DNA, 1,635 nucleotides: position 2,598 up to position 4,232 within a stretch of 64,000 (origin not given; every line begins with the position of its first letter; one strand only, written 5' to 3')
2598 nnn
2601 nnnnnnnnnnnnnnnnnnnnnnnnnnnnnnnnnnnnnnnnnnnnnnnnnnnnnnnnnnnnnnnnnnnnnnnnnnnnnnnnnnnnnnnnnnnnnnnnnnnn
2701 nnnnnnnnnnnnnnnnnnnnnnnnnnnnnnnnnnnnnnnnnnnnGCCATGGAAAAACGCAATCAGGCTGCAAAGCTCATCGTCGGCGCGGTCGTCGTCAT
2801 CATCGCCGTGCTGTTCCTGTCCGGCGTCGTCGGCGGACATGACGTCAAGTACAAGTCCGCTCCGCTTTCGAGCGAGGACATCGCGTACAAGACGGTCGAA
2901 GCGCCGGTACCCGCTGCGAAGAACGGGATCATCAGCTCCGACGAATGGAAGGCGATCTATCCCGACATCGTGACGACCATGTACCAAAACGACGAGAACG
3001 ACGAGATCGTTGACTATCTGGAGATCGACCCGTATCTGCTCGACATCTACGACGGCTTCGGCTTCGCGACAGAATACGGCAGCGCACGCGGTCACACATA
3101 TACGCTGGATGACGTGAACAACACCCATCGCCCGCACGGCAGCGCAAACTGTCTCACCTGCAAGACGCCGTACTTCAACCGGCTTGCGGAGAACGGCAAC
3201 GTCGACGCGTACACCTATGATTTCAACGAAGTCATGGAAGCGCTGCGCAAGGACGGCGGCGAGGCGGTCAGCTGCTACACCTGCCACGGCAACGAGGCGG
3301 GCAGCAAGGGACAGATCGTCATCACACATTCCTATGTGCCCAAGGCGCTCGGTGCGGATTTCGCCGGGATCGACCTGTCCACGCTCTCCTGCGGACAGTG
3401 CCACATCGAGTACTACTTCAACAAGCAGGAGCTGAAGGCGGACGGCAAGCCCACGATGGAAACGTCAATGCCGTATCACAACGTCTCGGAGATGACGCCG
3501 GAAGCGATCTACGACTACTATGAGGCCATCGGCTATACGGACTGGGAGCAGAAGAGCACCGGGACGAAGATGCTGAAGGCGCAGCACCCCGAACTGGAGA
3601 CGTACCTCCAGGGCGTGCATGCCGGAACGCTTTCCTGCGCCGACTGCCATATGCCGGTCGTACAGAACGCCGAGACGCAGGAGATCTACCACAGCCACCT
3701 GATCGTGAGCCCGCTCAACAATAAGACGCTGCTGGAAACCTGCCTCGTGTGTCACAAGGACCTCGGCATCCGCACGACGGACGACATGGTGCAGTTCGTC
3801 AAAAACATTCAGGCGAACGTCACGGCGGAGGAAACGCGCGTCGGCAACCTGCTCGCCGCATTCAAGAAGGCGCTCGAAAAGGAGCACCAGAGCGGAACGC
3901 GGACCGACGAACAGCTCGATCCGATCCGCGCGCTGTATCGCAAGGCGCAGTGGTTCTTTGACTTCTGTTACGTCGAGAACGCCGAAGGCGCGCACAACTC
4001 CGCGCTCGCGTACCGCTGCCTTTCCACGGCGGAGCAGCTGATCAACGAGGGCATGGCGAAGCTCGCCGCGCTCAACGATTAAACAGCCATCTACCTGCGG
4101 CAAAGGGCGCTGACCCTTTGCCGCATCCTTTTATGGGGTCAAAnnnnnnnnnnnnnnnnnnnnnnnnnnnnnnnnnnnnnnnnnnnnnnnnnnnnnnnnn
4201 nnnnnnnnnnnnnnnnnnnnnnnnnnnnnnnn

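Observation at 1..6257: NrfH-less, membrane-anchored pentahaem nitrite reductase encoded as the last cistron of an rnf operon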

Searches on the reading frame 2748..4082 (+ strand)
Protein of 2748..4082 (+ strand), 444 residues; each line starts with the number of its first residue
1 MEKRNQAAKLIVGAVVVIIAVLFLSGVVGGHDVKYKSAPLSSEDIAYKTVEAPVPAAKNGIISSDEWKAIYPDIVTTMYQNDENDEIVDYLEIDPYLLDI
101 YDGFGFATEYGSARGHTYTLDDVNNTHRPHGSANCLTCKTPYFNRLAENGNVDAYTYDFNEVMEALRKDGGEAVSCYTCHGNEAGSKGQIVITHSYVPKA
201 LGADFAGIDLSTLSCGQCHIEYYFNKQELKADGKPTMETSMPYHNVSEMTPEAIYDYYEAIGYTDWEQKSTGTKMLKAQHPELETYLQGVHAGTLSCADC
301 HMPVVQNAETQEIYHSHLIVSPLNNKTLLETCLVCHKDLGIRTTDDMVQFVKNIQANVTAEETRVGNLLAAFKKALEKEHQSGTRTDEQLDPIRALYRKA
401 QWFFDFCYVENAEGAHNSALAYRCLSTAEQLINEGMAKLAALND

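Call 3: search_protein_families(library=pfam, proteins=[window:2748-4082:+])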
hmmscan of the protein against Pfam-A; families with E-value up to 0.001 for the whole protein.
window:2748-4082:+ (444 aa): 3 families
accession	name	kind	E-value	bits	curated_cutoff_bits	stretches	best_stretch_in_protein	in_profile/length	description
PF02335.20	Cytochrom_C552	-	3.1e-76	257.5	24.1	1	66-441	4-382/438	Cytochrome c552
PF14522.11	Cytochrome_C7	-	1.3e-05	25.3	24.8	0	291-338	8-50/67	Cytochrome c7 and related cytochrome c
PF22113.1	Mtrc-MtrF_II-IV_dom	-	2.5e-05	24.3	30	0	122-220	71-164/176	Outer membrane cytochrome MtrC/MtrF-like, domains II/IV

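Call 4: search_protein_families(library=ncbifam, proteins=[window:2748-4082:+])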
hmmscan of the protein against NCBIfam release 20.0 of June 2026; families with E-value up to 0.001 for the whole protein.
window:2748-4082:+ (444 aa): 5 families
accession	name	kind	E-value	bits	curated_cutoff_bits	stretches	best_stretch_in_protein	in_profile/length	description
NF008339.0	PRK11125.1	equivalog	1.2e-59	202.3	595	1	62-441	47-425/487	ammonia-forming cytochrome c nitrite reductase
TIGR03152.1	cyto_c552_HCOOH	exception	3e-47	161.4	692.5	1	68-442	9-384/441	ammonia-forming nitrite reductase cytochrome c552 subunit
NF041781.1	mnquin_red_QrcA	equivalog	0.0001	22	180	0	213-342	44-164/174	menaquinone reductase multiheme cytochrome c subunit QrcA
NF045784.1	9HemeCytC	equivalog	0.00025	20.5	640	0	295-353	126-179/328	nine-heme cytochrome c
TIGR03153.1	cytochr_NrfH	equivalog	0.00056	20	134.2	0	281-304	39-62/138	cytochrome c nitrite reductase small subunit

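Call 10: find_homologous_proteins(query=window:2748-4082:+)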
Query window:2748-4082:+ (444 aa): 3903 proteins with E <= 0.001 among 8000 candidates; the best 120 are listed.
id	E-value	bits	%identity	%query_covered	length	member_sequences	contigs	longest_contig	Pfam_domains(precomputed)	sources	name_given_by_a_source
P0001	6.4e-275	930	90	100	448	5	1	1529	PF02335.21,PF14522.12,PF22113.2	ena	-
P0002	1.0e-258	877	84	100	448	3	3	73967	PF02335.21,PF14522.12,PF22113.2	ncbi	-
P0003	5.9e-250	848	82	99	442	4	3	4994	PF02335.21,PF14522.12,PF22113.2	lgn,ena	-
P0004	9.1e-230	781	51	88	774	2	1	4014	PF14537.12,PF02335.21,PF14522.12,PF22113.2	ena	-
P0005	6.9e-219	745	73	100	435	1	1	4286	PF02335.21,PF14522.12,PF22113.2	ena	-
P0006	2.5e-209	714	70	100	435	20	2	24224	PF02335.21,PF14522.12,PF22113.2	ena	-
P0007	8.2e-208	709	72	100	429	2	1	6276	PF02335.21,PF14522.12,PF22113.2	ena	-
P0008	8.0e-207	706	71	100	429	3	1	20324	PF02335.21,PF14522.12,PF22113.2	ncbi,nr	ncbi:MAG: ammonia-forming cytochrome c nitrite reductase subunit c552 [Clostridia bacterium]|nr:ammo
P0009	1.6e-203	695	70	100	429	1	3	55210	PF02335.21,PF14522.12,PF22113.2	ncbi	-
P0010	4.4e-201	687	69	100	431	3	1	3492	PF02335.21,PF14522.12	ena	-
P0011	2.2e-200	684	68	99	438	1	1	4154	PF02335.21,PF14522.12,PF22113.2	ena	-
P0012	1.0e-199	682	67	100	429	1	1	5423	PF02335.21,PF14522.12,PF22113.2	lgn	-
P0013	6.6e-194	663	67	100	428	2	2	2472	PF02335.21,PF14522.12,PF22113.2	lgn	-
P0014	4.2e-192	657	65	99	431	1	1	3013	PF02335.21,PF14522.12,PF22113.2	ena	-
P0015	5.7e-192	657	65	99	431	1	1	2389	PF02335.21,PF14522.12,PF22113.2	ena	-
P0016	6.3e-192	656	65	99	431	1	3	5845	PF02335.21,PF14522.12,PF22113.2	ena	-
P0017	1.2e-191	656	65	99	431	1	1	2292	PF02335.21,PF14522.12,PF22113.2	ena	-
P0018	2.9e-191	654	65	99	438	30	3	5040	PF02335.21,PF14522.12,PF22113.2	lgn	-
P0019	3.9e-191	654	65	99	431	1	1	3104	PF02335.21,PF14522.12,PF22113.2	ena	-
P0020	4.7e-191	654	64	99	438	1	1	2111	PF02335.21,PF14522.12,PF22113.2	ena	-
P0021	1.3e-190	652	63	100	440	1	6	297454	PF02335.21,PF14522.12,PF22113.2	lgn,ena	-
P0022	2.4e-190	651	65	99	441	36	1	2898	PF02335.21,PF14522.12,PF22113.2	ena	-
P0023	3.0e-189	648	63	99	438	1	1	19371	PF02335.21,PF14522.12,PF22113.2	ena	-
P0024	7.6e-189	646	63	100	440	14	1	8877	PF02335.21,PF14522.12,PF22113.2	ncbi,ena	-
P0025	1.4e-187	642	64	99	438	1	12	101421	PF02335.21,PF14522.12,PF22113.2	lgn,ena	-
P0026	2.1e-187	642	63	99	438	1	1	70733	PF02335.21,PF14522.12,PF22113.2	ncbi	-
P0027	2.5e-187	641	63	99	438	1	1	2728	PF02335.21,PF14522.12,PF22113.2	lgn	-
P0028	3.9e-187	641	62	99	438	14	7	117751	PF02335.21,PF14522.12,PF22113.2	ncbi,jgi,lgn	jgi:nitrite reductase (cytochrome c-552)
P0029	1.2e-185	636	62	99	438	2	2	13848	PF02335.21,PF14522.12,PF22113.2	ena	-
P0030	1.6e-185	635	63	99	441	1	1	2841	PF02335.21,PF14522.12,PF22113.2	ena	-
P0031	5.7e-185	634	62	99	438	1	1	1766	PF02335.21,PF14522.12,PF22113.2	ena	-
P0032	8.1e-185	633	62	99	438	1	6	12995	PF02335.21,PF14522.12,PF22113.2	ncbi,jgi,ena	jgi:nitrite reductase (cytochrome c-552)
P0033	1.2e-184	633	62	99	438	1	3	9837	PF02335.21,PF14522.12,PF22113.2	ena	-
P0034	1.5e-184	632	62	99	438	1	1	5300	PF02335.21,PF14522.12,PF22113.2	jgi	-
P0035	1.8e-184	632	62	99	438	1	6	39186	PF02335.21,PF14522.12,PF22113.2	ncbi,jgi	jgi:nitrite reductase (cytochrome c-552)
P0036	4.1e-184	631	62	99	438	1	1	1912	PF02335.21,PF14522.12,PF22113.2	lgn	-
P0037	5.3e-184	630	62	99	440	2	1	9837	PF02335.21,PF14522.12,PF22113.2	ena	-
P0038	8.2e-184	630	62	99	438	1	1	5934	PF02335.21,PF14522.12,PF22113.2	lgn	-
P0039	1.1e-183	629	63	99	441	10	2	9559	PF02335.21,PF14522.12,PF22113.2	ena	-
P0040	1.8e-183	629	61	99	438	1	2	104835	PF02335.21,PF14522.12,PF22113.2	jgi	jgi:nitrite reductase (cytochrome c-552)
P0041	2.6e-183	628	61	99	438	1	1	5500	PF02335.21,PF14522.12,PF22113.2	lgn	-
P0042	4.1e-182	624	62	99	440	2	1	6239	PF02335.21,PF14522.12,PF22113.2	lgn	-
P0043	8.4e-182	623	60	99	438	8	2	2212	PF02335.21,PF14522.12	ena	-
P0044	4.7e-181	621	61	99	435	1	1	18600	PF02335.21,PF14522.12,PF22113.2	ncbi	-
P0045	1.0e-179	616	61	99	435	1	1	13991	PF02335.21,PF14522.12,PF22113.2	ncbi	-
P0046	1.0e-179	616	60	99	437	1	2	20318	PF02335.21,PF14522.12,PF22113.2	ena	-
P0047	1.9e-179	615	60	99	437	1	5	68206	PF02335.21,PF14522.12,PF22113.2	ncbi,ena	-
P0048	2.0e-179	615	60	99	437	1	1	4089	PF02335.21,PF14522.12,PF22113.2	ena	-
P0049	2.1e-179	615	60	99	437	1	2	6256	PF02335.21,PF14522.12,PF22113.2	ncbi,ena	-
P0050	2.2e-179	615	61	99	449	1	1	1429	PF02335.21,PF14522.12,PF22113.2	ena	-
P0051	3.9e-179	614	60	99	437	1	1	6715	PF02335.21,PF14522.12,PF22113.2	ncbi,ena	-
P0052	4.6e-179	614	60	99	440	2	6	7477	PF02335.21,PF14522.12,PF22113.2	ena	-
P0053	7.1e-179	613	60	99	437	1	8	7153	PF02335.21,PF14522.12,PF22113.2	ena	-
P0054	1.3e-178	613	61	99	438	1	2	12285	PF02335.21,PF14522.12,PF22113.2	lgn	-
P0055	1.4e-178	613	59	99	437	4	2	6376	PF02335.21,PF14522.12,PF22113.2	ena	-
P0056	3.0e-178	611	60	99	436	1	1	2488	PF02335.21,PF14522.12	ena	-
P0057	3.7e-178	611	60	99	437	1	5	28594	PF02335.21,PF14522.12,PF22113.2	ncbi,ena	-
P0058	7.5e-178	610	60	99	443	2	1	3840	PF02335.21,PF14522.12,PF22113.2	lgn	-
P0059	5.1e-177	607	59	99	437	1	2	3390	PF02335.21,PF14522.12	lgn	-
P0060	5.2e-177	607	59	99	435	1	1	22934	PF02335.21,PF22113.2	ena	-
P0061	1.8e-176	606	58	99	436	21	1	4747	PF02085.22,PF02335.21,PF14522.12,PF22113.2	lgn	-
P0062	5.5e-176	604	59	99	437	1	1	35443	PF02335.21,PF14522.12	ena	-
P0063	1.3e-175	603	59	99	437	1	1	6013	PF02335.21,PF14522.12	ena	-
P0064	2.0e-175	602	59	99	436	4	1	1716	PF02335.21,PF14522.12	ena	-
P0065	3.9e-175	601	58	99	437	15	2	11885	PF02335.21,PF14522.12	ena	-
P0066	4.9e-175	601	59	99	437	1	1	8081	PF02335.21,PF14522.12,PF22113.2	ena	-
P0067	9.5e-175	600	59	99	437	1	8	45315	PF02335.21,PF14522.12,PF22113.2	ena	-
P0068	1.7e-174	599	59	99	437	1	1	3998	PF02335.21,PF14522.12,PF22113.2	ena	-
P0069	9.7e-174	597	58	100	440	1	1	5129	PF02335.21,PF14522.12,PF22113.2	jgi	-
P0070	3.5e-173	595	58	100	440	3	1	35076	PF02335.21,PF14522.12,PF22113.2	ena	-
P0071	1.7e-171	589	58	100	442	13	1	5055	PF02335.21,PF14522.12,PF22113.2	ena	-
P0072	1.4e-170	586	59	99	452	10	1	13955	PF02335.21,PF14522.12,PF22113.2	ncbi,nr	ncbi:MAG: ammonia-forming cytochrome c nitrite reductase subunit c552 [Clostridia bacterium]|nr:ammo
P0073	5.1e-170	584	58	100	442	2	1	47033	PF02335.21,PF22113.2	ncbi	-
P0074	2.9e-168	579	59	99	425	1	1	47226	PF02335.21,PF14522.12,PF22113.2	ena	-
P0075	9.5e-168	577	59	99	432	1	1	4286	PF02335.21,PF14522.12,PF22113.2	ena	-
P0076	1.3e-167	576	59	99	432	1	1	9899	PF02335.21,PF14522.12,PF22113.2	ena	-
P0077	4.4e-164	565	59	99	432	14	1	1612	PF02335.21,PF14522.12,PF22113.2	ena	-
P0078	3.4e-163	562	59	99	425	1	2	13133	PF13435.12,PF02335.21,PF14522.12,PF22113.2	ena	-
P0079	9.4e-162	557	59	99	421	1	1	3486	PF13435.12,PF02335.21,PF14522.12,PF22113.2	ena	-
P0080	1.2e-161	557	58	99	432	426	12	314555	PF02335.21,PF14522.12,PF22113.2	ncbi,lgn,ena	-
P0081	8.6e-161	554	58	99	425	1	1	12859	PF13435.12,PF02335.21,PF14522.12,PF22113.2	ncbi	-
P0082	1.1e-160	554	58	99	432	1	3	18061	PF02335.21,PF14522.12,PF22113.2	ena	-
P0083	1.8e-160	553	57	99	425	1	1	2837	PF02335.21,PF14522.12,PF22113.2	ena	-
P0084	2.1e-160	553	58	99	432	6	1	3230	PF02335.21,PF14522.12,PF22113.2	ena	-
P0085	3.8e-160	552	57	99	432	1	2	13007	PF02335.21,PF14522.12,PF22113.2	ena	-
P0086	5.7e-160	551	58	99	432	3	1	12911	PF02335.21,PF14522.12,PF22113.2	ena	-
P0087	7.5e-160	551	57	99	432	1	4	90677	PF02335.21,PF14522.12,PF22113.2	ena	-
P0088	1.0e-159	550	58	99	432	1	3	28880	PF02335.21,PF14522.12,PF22113.2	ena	-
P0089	1.4e-159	550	58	99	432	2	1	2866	PF02335.21,PF14522.12,PF22113.2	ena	-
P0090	3.1e-159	549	57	99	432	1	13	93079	PF02335.21,PF14522.12,PF22113.2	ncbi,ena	-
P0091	4.0e-159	548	57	99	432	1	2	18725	PF02335.21,PF14522.12,PF22113.2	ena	-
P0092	4.0e-159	548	57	99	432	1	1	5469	PF02335.21,PF14522.12,PF22113.2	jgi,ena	-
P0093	4.1e-159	548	57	99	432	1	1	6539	PF02335.21,PF14522.12,PF22113.2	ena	-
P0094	4.2e-159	548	57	99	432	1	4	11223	PF02335.21,PF14522.12,PF22113.2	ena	-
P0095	5.2e-159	548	58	99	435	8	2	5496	PF02335.21,PF14522.12,PF22113.2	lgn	-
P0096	9.5e-159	547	58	99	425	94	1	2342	PF02335.21,PF14522.12,PF22113.2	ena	-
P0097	1.0e-158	547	57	99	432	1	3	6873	PF02335.21,PF14522.12,PF22113.2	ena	-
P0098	1.1e-158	547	57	99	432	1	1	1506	PF02335.21,PF14522.12,PF22113.2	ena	-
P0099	1.2e-158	547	57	99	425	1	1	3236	PF02335.21,PF14522.12,PF22113.2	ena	-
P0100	1.4e-158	547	57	99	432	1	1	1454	PF02335.21,PF14522.12,PF22113.2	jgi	-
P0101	1.4e-158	547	57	99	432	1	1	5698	PF02335.21,PF14522.12,PF22113.2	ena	-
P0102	1.9e-158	546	57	99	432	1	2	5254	PF02335.21,PF14522.12,PF22113.2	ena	-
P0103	2.3e-158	546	57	99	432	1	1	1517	PF02335.21,PF14522.12,PF22113.2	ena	-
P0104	3.5e-158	545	57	99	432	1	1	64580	PF13435.12,PF02335.21,PF14522.12,PF22113.2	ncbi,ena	-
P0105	4.5e-158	545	57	99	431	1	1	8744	PF02335.21,PF14522.12,PF22113.2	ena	-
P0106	1.6e-157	543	56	99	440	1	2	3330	PF02335.21,PF14522.12,PF22113.2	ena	-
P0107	1.7e-157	543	56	99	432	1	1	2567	PF02335.21,PF14522.12,PF22113.2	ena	-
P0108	1.7e-157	543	56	99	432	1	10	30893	PF02335.21,PF14522.12,PF22113.2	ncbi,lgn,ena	-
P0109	3.7e-157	542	57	99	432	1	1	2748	PF02335.21,PF14522.12,PF22113.2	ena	-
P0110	4.1e-157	542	56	99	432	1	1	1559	PF02335.21,PF14522.12,PF22113.2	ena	-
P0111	4.6e-157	542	56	99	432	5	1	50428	PF02335.21,PF14522.12,PF22113.2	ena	-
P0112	6.1e-157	541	58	99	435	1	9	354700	PF02335.21,PF14522.12,PF22113.2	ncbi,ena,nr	ncbi:MAG: ammonia-forming cytochrome c nitrite reductase subunit c552 [Clostridia bacterium]|nr:ammo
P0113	6.6e-157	541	57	99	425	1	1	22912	PF02335.21,PF14522.12,PF22113.2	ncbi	-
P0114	8.8e-157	541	56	99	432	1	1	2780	PF02335.21,PF14522.12,PF22113.2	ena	-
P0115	1.0e-156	540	56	99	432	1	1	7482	PF02335.21,PF14522.12,PF22113.2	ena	-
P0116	1.5e-156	540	58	99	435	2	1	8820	PF02335.21,PF14522.12,PF22113.2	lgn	-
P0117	1.6e-156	540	56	99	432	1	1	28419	PF02335.21,PF14522.12,PF22113.2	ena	-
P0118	2.4e-156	539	57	99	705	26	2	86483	PF14697.12,PF12797.13,PF04060.19,PF12837.13,PF00037.33,PF13484.12,PF12838.13,PF25160.2,PF13237.12,PF02335.21,PF13187.12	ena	-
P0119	2.8e-156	539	57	98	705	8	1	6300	PF14697.12,PF12797.13,PF04060.19,PF12837.13,PF00037.33,PF13484.12,PF12838.13,PF25160.2,PF13237.12,PF02335.21,PF13187.12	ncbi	-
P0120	2.8e-156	539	56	99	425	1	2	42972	PF02335.21,PF14522.12,PF22113.2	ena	-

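Call 16: find_related_loci(query=A1, collection=genome_contigs, flank=10000)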
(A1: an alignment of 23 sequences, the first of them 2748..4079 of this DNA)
Query A1 (444 aa) in genome_contigs; peptide patterns used: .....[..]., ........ (x = any residue, [..] = any of these).
239 stretches matched a pattern; 148 encode a relative of the query (tblastn E <= 1e-3); the best 80 are kept; 80 distinct loci.
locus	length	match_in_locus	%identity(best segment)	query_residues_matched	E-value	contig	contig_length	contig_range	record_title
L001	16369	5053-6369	82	1-439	0e+0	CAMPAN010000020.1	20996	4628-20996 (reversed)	MAG: uncultured Clostridia bacterium isolate SRR873608_bin.130_metaWRAP_v1.3_MAG genome assembly, contig: NODE_7073_leng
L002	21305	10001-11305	71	1-444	0e+0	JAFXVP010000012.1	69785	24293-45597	MAG: Clostridia bacterium isolate RGIG6786 Sheep_Rumen-3__c201003, whole genome shotgun sequence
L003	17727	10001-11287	71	1-444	0e+0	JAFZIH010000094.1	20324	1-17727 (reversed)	MAG: Clostridia bacterium isolate RGIG7792 Water_buffalos_Reticulum-1__c461286, whole genome shotgun sequence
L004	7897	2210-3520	64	1-441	0e+0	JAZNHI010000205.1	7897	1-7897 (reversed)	MAG: Clostridia bacterium isolate T1900044694_TS20190160.MAGScoT_cleanbin_000005 SGB_1767_k141_1408422, whole genome sho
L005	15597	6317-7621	64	1-439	0e+0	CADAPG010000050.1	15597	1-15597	MAG: uncultured Clostridiales bacterium isolate RUG13494 genome assembly, contig: RUG13494_asm_50, whole genome shotgun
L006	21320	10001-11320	63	1-444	0e+0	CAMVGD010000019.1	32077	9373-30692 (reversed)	MAG TPA_asm: uncultured Clostridia bacterium isolate SRR8387719_bin.3_metaWRAP_v1.3_MAG genome assembly, contig: ERZ1420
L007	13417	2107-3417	62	1-441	0e+0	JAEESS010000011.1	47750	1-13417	MAG: Bacillota bacterium isolate Tb.RUG.388 NODE_2395_length_47750_cov_5.588833, whole genome shotgun sequence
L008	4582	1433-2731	60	1-439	0e+0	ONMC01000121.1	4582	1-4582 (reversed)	uncultured Clostridiales bacterium isolate RUG432 genome assembly, contig: scaffold_11692, whole genome shotgun sequence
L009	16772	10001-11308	64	1-439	0e+0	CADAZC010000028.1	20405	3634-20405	MAG: uncultured Clostridiales bacterium isolate RUG13758 genome assembly, contig: RUG13758_asm_28, whole genome shotgun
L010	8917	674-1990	62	1-441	0e+0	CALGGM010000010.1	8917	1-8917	MAG TPA_asm: uncultured Clostridia bacterium isolate ERR1278103_bin.119_CONCOCT_v1.1_MAG genome assembly, contig: ERZ841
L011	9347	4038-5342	60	1-439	2e-180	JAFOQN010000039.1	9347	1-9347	MAG: Clostridia bacterium isolate RGIG707 Dairy_cattle_Omasum-2__c156035, whole genome shotgun sequence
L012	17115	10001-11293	59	3-439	1e-180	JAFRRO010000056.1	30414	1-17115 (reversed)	MAG: Clostridia bacterium isolate RGIG2736 Goat_Omasum-4__c431197, whole genome shotgun sequence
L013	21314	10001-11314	61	1-441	4e-179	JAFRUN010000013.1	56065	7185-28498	MAG: Clostridia bacterium isolate RGIG2810 Goat_Omasum-6__c119655, whole genome shotgun sequence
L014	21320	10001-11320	63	1-441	0e+0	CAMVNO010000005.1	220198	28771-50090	MAG TPA_asm: uncultured Clostridia bacterium isolate SRR8387718_bin.19_metaWRAP_v1.3_MAG genome assembly, contig: ERZ142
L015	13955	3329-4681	59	1-441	3e-174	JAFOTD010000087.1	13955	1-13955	MAG: Clostridia bacterium isolate RGIG775 Dairy_cattle_Omasum-6__c884810, whole genome shotgun sequence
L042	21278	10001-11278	55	1-440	1e-155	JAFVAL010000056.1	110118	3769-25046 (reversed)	MAG: Lachnospiraceae bacterium isolate RGIG4992 Roe_deer_Rumen-5__c438286, whole genome shotgun sequence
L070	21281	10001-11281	51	1-443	5e-147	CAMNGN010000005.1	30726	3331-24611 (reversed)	MAG: uncultured Blautia sp. isolate SRR1222429_bin.22_metaWRAP_v1.3_MAG genome assembly, contig: NODE.2514_length_30726_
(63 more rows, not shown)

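Call 21: search_protein_families(library=pfam, proteins=[L014:40-1098:+, L014:777-2222:+, L014:2669-4033:+, L014:4213-4764:+, L014:4960-6312:+, L014:6309-7886:+, L014:13608-14252:+, L014:14658-15260:+, L014:15340-16101:+, L014:16120-16968:+], max_evalue=0.00001)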
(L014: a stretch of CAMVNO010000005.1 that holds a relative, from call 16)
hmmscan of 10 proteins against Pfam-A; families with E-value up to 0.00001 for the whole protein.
L014:40-1098:+ (352 aa): 1 family
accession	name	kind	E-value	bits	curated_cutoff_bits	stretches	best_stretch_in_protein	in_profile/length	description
PF00375.23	SDF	-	1.1e-71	242.4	27.9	1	2-346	41-387/387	Sodium:dicarboxylate symporter family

L014:777-2222:+ (481 aa): 2 families
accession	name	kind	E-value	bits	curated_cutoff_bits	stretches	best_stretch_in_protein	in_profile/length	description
PF00155.27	Aminotran_1_2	-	3.4e-69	234.2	19.7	1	134-469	1-354/361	Aminotransferase class I and II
PF01041.23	DegT_DnrJ_EryC1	-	7.8e-10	38.9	19.8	1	193-300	45-145/360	DegT/DnrJ/EryC1/StrS aminotransferase family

L014:2669-4033:+ (454 aa): 2 families
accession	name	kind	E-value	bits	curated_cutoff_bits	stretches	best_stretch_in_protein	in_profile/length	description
PF04055.27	Radical_SAM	-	3.8e-16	60.1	29.5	1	121-269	2-151/166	Radical SAM superfamily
PF13353.11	Fer4_12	-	3.7e-07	31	22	1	124-206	13-95/137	4Fe-4S single cluster domain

L014:4213-4764:+ (183 aa): 0 families

L014:4960-6312:+ (450 aa): 10 families
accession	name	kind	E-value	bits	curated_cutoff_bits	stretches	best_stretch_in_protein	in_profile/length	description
PF01512.22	Complex1_51K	-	1.9e-50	171.1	31.2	1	129-274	1-149/150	Nuo51 FMN-binding domain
PF13375.12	RnfC_N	-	4.6e-34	116.9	25.6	1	4-103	2-101/101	RnfC Barrel sandwich hybrid domain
PF10531.15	SLBB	-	2.4e-10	40.5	27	1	289-338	3-55/55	SLBB domain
PF13534.11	Fer4_17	-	1.9e-09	38.3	22.2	0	362-385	37-60/61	4Fe-4S dicluster domain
PF13183.11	Fer4_8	-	2.1e-09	38.2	27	0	357-385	40-68/68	4Fe-4S dicluster domain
PF13237.11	Fer4_10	-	1.5e-08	34.9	25.5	1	369-422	7-53/53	4Fe-4S dicluster domain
PF13187.11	Fer4_9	-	3.6e-08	33.7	27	1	370-424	1-50/52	4Fe-4S dicluster domain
PF12838.12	Fer4_7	-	2.8e-07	31.3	27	0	371-423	2-50/52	4Fe-4S dicluster domain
PF12837.12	Fer4_6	-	8.4e-07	29.1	25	0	368-385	6-23/24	4Fe-4S binding domain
PF00037.32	Fer4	-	8.1e-06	25.9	21.1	0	369-384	6-21/24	4Fe-4S binding domain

L014:6309-7886:+ (525 aa): 2 families
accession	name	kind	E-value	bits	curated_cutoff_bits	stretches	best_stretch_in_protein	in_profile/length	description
PF03116.20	NQR2_RnfD_RnfE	-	2.3e-86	290.3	27.7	1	7-313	2-295/296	NQR2, RnfD, RnfE family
PF04205.19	FMN_bind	-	6.9e-17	62.3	22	1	440-513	2-76/77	FMN-binding domain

L014:13608-14252:+ (214 aa): 0 families

L014:14658-15260:+ (200 aa): 2 families
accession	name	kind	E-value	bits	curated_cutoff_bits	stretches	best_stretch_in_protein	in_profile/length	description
PF02915.23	Rubrerythrin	-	2.5e-26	93.1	22.8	1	34-148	2-137/137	Rubrerythrin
PF21349.2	RUBY_RBDX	-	2.5e-13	49.7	26.5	1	165-194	1-30/30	Rubrerythrin, rubredoxin-like domain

L014:15340-16101:+ (253 aa): 1 family
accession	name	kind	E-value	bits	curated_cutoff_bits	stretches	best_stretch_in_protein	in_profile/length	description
PF01661.27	Macro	-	3.3e-41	140.4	22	1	97-220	1-118/118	Macro domain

L014:16120-16968:+ (282 aa): 1 family
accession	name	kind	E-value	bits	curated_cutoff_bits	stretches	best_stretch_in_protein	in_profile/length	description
PF02146.23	SIR2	-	7.1e-06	26.5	24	1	29-183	1-141/180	Sir2 family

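Call 28: find_encoding_contigs(protein=window:2748-4082:+, flank=10000, max_places=4)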
Protein window:2748-4082:+ (444 aa): no gene with exactly this product is on record in the collection.
